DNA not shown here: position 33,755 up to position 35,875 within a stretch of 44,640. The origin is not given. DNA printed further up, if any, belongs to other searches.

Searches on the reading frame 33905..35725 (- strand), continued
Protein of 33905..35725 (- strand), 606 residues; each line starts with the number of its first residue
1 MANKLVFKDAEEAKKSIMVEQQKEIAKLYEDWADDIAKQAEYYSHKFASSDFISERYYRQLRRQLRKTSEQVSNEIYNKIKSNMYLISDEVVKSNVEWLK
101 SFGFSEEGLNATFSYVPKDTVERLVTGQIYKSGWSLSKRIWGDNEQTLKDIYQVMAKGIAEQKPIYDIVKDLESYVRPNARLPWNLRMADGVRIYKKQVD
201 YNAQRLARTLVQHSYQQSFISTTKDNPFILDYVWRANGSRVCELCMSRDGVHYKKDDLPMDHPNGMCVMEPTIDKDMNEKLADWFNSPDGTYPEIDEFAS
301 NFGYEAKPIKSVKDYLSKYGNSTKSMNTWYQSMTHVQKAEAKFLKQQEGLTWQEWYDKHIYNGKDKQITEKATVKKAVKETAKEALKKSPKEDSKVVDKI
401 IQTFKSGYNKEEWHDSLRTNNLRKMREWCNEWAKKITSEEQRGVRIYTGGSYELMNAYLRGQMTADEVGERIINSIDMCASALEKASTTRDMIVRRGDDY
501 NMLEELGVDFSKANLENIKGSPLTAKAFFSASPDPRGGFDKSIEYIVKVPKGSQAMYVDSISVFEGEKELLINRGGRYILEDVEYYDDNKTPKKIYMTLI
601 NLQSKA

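Call 57: find_homologous_proteins(query=A4, max_evalue=0.00001)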
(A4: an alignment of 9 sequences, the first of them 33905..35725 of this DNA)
Query A4 (9 sequences) (606 aa, profile of the alignment): 1616 proteins with E <= 0.00001 among 8000 candidates; the best 120 are listed.
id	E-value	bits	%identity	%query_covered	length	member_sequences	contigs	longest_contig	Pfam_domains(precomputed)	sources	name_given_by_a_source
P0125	0.0e+0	1271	70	60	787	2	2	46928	PF03496.21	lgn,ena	-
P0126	0.0e+0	1269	55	68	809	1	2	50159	PF03496.21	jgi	-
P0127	0.0e+0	1264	62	68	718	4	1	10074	PF03496.21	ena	-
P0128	0.0e+0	1255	63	68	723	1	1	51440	PF03496.21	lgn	-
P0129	0.0e+0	1251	51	100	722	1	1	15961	PF03496.21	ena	-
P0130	0.0e+0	1250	62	68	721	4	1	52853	PF03496.21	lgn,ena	-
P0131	0.0e+0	1248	51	100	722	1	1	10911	PF03496.21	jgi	jgi:hypothetical protein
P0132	0.0e+0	1248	67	60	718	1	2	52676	PF03496.21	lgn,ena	-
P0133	0.0e+0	1247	61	68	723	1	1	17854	PF03496.21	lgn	-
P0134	0.0e+0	1247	68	60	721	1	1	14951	PF03496.21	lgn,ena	-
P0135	0.0e+0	1246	69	60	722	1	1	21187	PF03496.21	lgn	-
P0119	0.0e+0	1246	69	60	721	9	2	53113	PF03496.21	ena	-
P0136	0.0e+0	1246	62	68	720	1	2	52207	PF03496.21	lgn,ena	-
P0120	0.0e+0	1245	68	60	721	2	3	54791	PF03496.21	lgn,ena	-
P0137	0.0e+0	1243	54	78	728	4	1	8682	PF03496.21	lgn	-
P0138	0.0e+0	1243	68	60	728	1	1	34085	PF03496.21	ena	-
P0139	0.0e+0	1243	63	68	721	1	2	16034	PF03496.21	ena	-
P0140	0.0e+0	1242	52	82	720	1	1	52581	PF03496.21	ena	-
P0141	0.0e+0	1242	51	100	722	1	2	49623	PF03496.21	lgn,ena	-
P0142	0.0e+0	1239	54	78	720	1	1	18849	PF03496.21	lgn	-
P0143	0.0e+0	1236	62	68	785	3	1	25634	PF03496.21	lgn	-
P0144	0.0e+0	1234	50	100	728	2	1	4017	PF03496.21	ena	-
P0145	0.0e+0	1233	69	60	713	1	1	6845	PF03496.21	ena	-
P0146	0.0e+0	1232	62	68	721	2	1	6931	PF03496.21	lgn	-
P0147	0.0e+0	1224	49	100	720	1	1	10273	PF03496.21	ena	-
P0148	0.0e+0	1223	53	100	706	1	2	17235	PF03496.21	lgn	-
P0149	0.0e+0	1213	69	60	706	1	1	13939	PF03496.21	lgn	-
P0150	0.0e+0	1207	59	68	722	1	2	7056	PF03496.21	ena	-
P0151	0.0e+0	1197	63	61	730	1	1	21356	PF03496.21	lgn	-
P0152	0.0e+0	1196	63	60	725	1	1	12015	PF03496.21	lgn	-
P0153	0.0e+0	1194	64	61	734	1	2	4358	PF03496.21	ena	-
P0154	0.0e+0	1194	68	61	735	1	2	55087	PF03496.21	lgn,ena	-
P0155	0.0e+0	1191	63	61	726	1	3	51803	PF03496.21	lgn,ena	-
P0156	0.0e+0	1191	62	60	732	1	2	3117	PF03496.21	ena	-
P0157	0.0e+0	1191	61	68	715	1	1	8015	PF03496.21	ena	-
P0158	0.0e+0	1189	63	60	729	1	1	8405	PF03496.21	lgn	-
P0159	0.0e+0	1189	68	60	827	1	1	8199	PF03496.21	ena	-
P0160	0.0e+0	1189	50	80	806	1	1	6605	PF03496.21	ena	-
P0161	0.0e+0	1188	61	61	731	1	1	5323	PF03496.21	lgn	-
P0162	0.0e+0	1188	67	60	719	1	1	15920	PF03496.21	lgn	-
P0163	0.0e+0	1187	51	100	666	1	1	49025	PF03496.21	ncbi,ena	-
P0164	0.0e+0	1185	65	60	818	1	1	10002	PF03496.21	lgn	-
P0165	0.0e+0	1184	64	60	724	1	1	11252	PF03496.21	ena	-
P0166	0.0e+0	1183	62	61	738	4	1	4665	PF03496.21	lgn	-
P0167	0.0e+0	1182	57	99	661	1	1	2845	PF03496.21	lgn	-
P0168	0.0e+0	1182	62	61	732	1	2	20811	PF03496.21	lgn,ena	-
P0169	0.0e+0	1180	57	99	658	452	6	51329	PF03496.21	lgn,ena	-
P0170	0.0e+0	1179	58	99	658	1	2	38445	PF03496.21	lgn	-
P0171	0.0e+0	1178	67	64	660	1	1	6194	PF03496.21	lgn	-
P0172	0.0e+0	1178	56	100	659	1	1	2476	PF03496.21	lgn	-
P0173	0.0e+0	1177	58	99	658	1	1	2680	PF03496.21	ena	-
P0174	0.0e+0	1177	57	99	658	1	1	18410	PF03496.21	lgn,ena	-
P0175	0.0e+0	1177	70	61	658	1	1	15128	PF03496.21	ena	-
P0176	0.0e+0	1177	57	99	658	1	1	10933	PF03496.21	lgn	-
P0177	0.0e+0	1176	59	68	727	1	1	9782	PF03496.21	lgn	-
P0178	0.0e+0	1175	57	99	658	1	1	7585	PF03496.21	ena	-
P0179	0.0e+0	1174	62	60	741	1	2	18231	PF03496.21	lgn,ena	-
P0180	0.0e+0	1174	57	99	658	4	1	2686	PF03496.21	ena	-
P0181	0.0e+0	1173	57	99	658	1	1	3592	PF03496.21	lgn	-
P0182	0.0e+0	1173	67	59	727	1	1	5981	PF03496.21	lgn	-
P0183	0.0e+0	1173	57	99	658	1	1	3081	PF03496.21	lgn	-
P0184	0.0e+0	1173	57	99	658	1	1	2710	PF03496.21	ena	-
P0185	0.0e+0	1172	63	60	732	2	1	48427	PF03496.21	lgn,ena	-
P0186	0.0e+0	1172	57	99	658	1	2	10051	PF03496.21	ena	-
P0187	0.0e+0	1171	71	59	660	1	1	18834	PF03496.21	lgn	-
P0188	0.0e+0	1171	55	99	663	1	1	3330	PF03496.21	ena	-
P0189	0.0e+0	1171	47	99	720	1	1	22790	PF03496.21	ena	-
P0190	0.0e+0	1170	55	100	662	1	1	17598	PF03496.21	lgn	-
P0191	0.0e+0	1170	61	61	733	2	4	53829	PF03496.21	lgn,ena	-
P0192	0.0e+0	1170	55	99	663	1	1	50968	PF03496.21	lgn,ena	-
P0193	0.0e+0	1169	56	99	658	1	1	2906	PF03496.21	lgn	-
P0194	0.0e+0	1169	67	62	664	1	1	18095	PF03496.21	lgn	-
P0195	0.0e+0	1168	66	60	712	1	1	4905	PF03496.21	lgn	-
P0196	0.0e+0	1167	55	100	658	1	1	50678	PF03496.21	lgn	-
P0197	0.0e+0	1167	55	100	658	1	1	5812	PF03496.21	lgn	-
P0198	0.0e+0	1166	57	68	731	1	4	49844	PF03496.21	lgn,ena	-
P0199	0.0e+0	1166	55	99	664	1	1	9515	PF03496.21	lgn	-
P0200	0.0e+0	1166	55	99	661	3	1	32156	PF03496.21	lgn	-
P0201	0.0e+0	1165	56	100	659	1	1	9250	PF03496.21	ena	-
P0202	0.0e+0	1165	56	99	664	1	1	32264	PF03496.21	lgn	-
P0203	0.0e+0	1165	55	99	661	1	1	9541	PF03496.21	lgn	-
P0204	0.0e+0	1165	55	99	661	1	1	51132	PF03496.21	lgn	-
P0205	0.0e+0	1165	68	63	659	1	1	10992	PF03496.21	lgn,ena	-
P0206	0.0e+0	1165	55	99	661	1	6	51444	PF03496.21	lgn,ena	-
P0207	0.0e+0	1164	71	59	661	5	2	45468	PF03496.21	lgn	-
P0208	0.0e+0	1164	55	99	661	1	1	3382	PF03496.21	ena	-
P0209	0.0e+0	1164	55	99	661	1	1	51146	PF03496.21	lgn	-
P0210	0.0e+0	1163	55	99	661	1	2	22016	PF03496.21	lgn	-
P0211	0.0e+0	1163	55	99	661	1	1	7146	PF03496.21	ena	-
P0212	0.0e+0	1163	55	99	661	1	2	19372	PF03496.21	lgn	-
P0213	0.0e+0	1163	55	99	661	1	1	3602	PF03496.21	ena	-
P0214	0.0e+0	1163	55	99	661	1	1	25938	PF03496.21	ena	-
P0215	0.0e+0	1163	55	99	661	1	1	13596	PF03496.21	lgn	-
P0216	0.0e+0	1163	54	99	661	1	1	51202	PF03496.21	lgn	-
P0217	0.0e+0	1162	69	60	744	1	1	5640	PF03496.21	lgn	-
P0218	0.0e+0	1162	55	99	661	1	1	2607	PF03496.21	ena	-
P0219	0.0e+0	1162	55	99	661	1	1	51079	PF03496.21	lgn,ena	-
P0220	0.0e+0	1162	55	99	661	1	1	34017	PF03496.21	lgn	-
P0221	0.0e+0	1162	55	99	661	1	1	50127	PF03496.21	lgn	-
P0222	0.0e+0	1162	55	99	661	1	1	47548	PF03496.21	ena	-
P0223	0.0e+0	1162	55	99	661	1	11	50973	PF03496.21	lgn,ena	-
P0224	0.0e+0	1162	55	99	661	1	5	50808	PF03496.21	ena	-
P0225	0.0e+0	1162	70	61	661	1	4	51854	PF03496.21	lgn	-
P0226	0.0e+0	1161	55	99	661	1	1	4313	PF03496.21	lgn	-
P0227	0.0e+0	1161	55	99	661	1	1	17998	PF03496.21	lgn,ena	-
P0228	0.0e+0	1161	55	99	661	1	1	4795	PF03496.21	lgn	-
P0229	0.0e+0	1161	48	99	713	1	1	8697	PF03496.21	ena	-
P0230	0.0e+0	1161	70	62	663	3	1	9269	PF03496.21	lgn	-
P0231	0.0e+0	1161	55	99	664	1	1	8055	PF03496.21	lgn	-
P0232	0.0e+0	1161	55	99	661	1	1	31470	PF03496.21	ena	-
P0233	0.0e+0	1160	55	99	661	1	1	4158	PF03496.21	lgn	-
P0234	0.0e+0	1160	55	99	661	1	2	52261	PF03496.21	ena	-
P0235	0.0e+0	1160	55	99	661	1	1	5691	PF03496.21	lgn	-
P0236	0.0e+0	1160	70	61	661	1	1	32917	PF03496.21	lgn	-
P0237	0.0e+0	1160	55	99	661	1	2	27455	PF03496.21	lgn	-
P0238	0.0e+0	1160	55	99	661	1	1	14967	PF03496.21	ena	-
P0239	0.0e+0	1160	55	99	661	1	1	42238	PF03496.21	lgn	-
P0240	0.0e+0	1160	55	99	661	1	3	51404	PF03496.21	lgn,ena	-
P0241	0.0e+0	1160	55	99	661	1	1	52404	PF03496.21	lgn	-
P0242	0.0e+0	1160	54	99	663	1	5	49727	PF03496.21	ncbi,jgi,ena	jgi:hypothetical protein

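Call 61: find_encoding_contigs(protein=window:33905-35725:-, flank=10000, max_places=4)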
Protein window:33905-35725:- (606 aa): 3 contigs read that carry it; 2 places shown.
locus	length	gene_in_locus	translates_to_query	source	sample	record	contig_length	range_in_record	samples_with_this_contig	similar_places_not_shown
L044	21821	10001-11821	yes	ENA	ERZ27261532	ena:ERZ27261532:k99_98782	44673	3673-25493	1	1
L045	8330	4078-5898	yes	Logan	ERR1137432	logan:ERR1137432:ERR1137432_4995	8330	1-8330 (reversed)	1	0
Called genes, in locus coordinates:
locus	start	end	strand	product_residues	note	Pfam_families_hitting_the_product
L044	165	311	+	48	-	-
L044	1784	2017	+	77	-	-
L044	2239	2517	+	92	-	-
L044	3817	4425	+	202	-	PF01527:HTH_Tnp_1 (weak)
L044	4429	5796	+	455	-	PF03237:Terminase_6N, PF04466:Terminase_3, PF17288:Terminase_3C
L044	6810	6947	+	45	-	-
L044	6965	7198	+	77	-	PF16945:Phage_r1t_holin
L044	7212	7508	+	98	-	PF14359:DUF4406 (weak)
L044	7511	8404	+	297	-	PF01520:Amidase_3, PF09374:PG_binding_3 (faint), PF01471:PG_binding_1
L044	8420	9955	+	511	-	PF05133:SPP1_portal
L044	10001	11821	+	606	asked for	PF03496:ADPrib_exo_Tox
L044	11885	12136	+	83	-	-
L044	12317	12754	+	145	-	PF13717:Zn_ribbon_4 (faint)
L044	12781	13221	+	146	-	PF13717:Zn_ribbon_4 (faint)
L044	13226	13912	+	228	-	-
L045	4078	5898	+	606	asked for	PF03496:ADPrib_exo_Tox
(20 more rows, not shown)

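Call 68: predict_structure(alignment_id=A5)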
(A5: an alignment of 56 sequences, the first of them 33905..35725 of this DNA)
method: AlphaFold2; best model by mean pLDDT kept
length: 606 residues; sequences in the alignment: 56
mean_pLDDT: 66.2   pTM: 0.40
mean pLDDT of the five models: 66.2, 59.2, 58.0, 57.9, 57.5
residues with pLDDT >= 90: 83; 70-90: 187; 50-70: 199; < 50: 137
segments of 3 or more residues with pLDDT < 50: 1-5, 49-51, 102-104, 108-145, 164-169, 176-189, 191-197, 302-308, 366-395
pLDDT, mean of each block of 10 residues (from residue 1): 44 57 56 53 50 53 56 57 53 52 50 46 41 40 49 52 50 47 41 48 55 60 71 77 76 77 64 75 54 58 47 78 77 70 72 80 48 28 31 49 67 86 92 93 90 88 79 88 91 89 82 83 86 78 90 92 87 90 90 91 58
secondary structure, 60 per line:
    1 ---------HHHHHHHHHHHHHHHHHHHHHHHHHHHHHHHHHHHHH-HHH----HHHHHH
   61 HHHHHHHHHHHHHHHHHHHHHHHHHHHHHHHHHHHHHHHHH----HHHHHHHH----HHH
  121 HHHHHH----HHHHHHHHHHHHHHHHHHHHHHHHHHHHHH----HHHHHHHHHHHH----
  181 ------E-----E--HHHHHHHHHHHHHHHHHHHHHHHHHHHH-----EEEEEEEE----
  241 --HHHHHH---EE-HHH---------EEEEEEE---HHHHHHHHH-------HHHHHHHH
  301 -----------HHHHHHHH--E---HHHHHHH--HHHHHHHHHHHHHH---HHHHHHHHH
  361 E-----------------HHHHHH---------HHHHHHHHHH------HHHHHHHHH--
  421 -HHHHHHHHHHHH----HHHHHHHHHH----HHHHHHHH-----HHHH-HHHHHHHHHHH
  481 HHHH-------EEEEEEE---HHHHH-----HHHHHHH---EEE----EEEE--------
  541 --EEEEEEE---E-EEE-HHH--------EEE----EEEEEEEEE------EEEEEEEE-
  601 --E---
elements in order: H10-46 H55-101 H106-113 H118-126 H131-160 H165-176 H196-223 E229-236 H243-248 E267-273 H277-285 H293-300 H312-319 H326-332 H335-348 H352-360 H379-384 H394-403 H410-418 H422-433 H438-447 H452-459 H465-468 H470-484 E492-498 H502-506 H512-518 E522-524 E529-532 E543-549 E555-557 E570-572 E577-585 E592-599

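Call 71: fold_search(model_id=the predicted structure, library=pdb)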
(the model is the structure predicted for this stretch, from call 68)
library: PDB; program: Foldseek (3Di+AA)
matches with E <= 10: 273; with E <= 0.001: 119
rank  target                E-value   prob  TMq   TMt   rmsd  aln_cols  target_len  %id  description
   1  1gzf_D                3.8e-11  1.00  0.25  0.68   5.1       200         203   23  Structure of the Clostridium botulinum C3 exoenzyme (wild-type) in complex with NAD (released 2002-08-29)
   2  2c8e_F                3.8e-11  1.00  0.25  0.69   4.6       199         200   23  Structure of the ARTT motif E214N mutant C3bot1 Exoenzyme (Free state, crystal form III) (released 2007-02-27)
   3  2c89_B                4.6e-11  1.00  0.26  0.68   4.7       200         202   24  Structure of the wild-type C3bot1 Exoenzyme (Free state, crystal form I) (released 2007-02-27)
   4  2c8a_B                5.1e-11  1.00  0.25  0.67   4.8       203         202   24  Structure of the wild-type C3bot1 Exoenzyme (Nicotinamide-bound state, crystal form I) (released 2007-02-27)
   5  1gze_A                5.3e-11  1.00  0.26  0.67   5.3       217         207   21  Structure of the Clostridium botulinum C3 exoenzyme (L177C mutant) (released 2002-08-29)
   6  2a78_B                6.7e-11  1.00  0.26  0.69   5.1       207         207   23  Crystal structure of the C3bot-RalA complex reveals a novel type of action of a bacterial exoenzyme (released 2005-10-11)
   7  5urp                  7.7e-11  1.00  0.25  0.70   4.4       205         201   20  Plx2a, an ADP-ribosyltransferase toxin from Paenibacillus larvae (released 2017-12-20)
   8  2c89_D                7.7e-11  1.00  0.26  0.69   4.7       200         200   24  Structure of the wild-type C3bot1 Exoenzyme (Free state, crystal form I) (released 2007-02-27)
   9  2c8c_A                9.3e-11  1.00  0.26  0.69   4.6       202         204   23  Structure of the ARTT motif Q212A mutant C3bot1 Exoenzyme (NAD-bound state, crystal form I) (released 2007-02-27)
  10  1gze_B                1.1e-10  1.00  0.25  0.68   5.2       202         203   24  Structure of the Clostridium botulinum C3 exoenzyme (L177C mutant) (released 2002-08-29)
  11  8za7_B                1.5e-10  1.00  0.26  0.82   2.8       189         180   25  ART-ARH type toxin effector-immunity protein pair of Listeria monocytogenes (released 2025-04-30)
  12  2c8d_A                1.5e-10  1.00  0.26  0.70   4.6       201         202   23  Structure of the ARTT motif Q212A mutant C3bot1 Exoenzyme (Free state, crystal form I) (released 2007-02-27)
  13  2c8c_C                1.5e-10  1.00  0.26  0.68   5.4       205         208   23  Structure of the ARTT motif Q212A mutant C3bot1 Exoenzyme (NAD-bound state, crystal form I) (released 2007-02-27)
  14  2c8g_C                1.6e-10  1.00  0.26  0.67   5.2       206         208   23  Structure of the PN loop Q182A mutant C3bot1 Exoenzyme (Free state, crystal form I) (released 2007-02-27)
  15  2c8c_D                1.6e-10  1.00  0.25  0.67   4.8       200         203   24  Structure of the ARTT motif Q212A mutant C3bot1 Exoenzyme (NAD-bound state, crystal form I) (released 2007-02-27)
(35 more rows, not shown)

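Call 72: fold_search(model_id=the predicted structure, library=viral)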
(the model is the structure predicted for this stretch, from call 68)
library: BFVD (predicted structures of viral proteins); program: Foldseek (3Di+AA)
matches with E <= 10: 355; with E <= 0.001: 95
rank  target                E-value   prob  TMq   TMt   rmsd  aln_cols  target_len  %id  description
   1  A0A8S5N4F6            3.3e-27  1.00  0.30  0.34  19.3       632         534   29  Minor capsid protein [Podoviridae sp. ctiJY10]
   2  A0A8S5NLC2            2.9e-13  1.00  0.29  0.21  33.7       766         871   13  Minor capsid protein [Siphoviridae sp. ctFbs2]
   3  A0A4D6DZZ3            1.2e-12  1.00  0.22  0.23  33.9       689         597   16  Head morphogenesis protein [Raoultella phage RP180]
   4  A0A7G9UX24            6.8e-11  1.00  0.22  0.29  26.1       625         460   14  (no name in the UniProt tables at hand)
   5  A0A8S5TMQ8            7.1e-11  1.00  0.26  0.27  29.9       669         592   14  Minor capsid protein [Siphoviridae sp. ct9UA16]
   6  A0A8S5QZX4            9.9e-11  1.00  0.24  0.25  35.7       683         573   14  Minor capsid protein [Siphoviridae sp. ctOow3]
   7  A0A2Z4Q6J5            1.3e-10  1.00  0.25  0.23  36.8       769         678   13  ADP-ribosyltransferase domain and MuF-like fusion protein [Microbacterium phage Percival]
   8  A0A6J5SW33            1.5e-10  1.00  0.24  0.30  30.2       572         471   12  Phage head morphogenesis domain containing protein [uncultured Caudovirales phage]
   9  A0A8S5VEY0            1.7e-10  1.00  0.26  0.37  12.5       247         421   21  Minor capsid protein [Siphoviridae sp. ctF2K4]
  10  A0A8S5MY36            2.8e-10  1.00  0.29  0.42  12.3       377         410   18  VIP2 [Myoviridae sp. ctCop38]
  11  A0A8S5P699            5.6e-10  1.00  0.27  0.36  22.4       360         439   17  ADP-ribosyltransferase exoenzyme [Myoviridae sp. ctiil21]
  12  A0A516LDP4            1.1e-09  1.00  0.18  0.24  31.7       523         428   15  (no name in the UniProt tables at hand)
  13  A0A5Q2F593            5.9e-09  1.00  0.26  0.13  12.9       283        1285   16  ADP-ribosyltransferase [Gordonia phage Sixama]
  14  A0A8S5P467            6.2e-09  1.00  0.24  0.22  25.1       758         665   14  Minor capsid protein [Myoviridae sp. ctXVO17]
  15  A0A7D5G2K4            8.3e-09  1.00  0.25  0.16  34.6       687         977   14  (no name in the UniProt tables at hand)
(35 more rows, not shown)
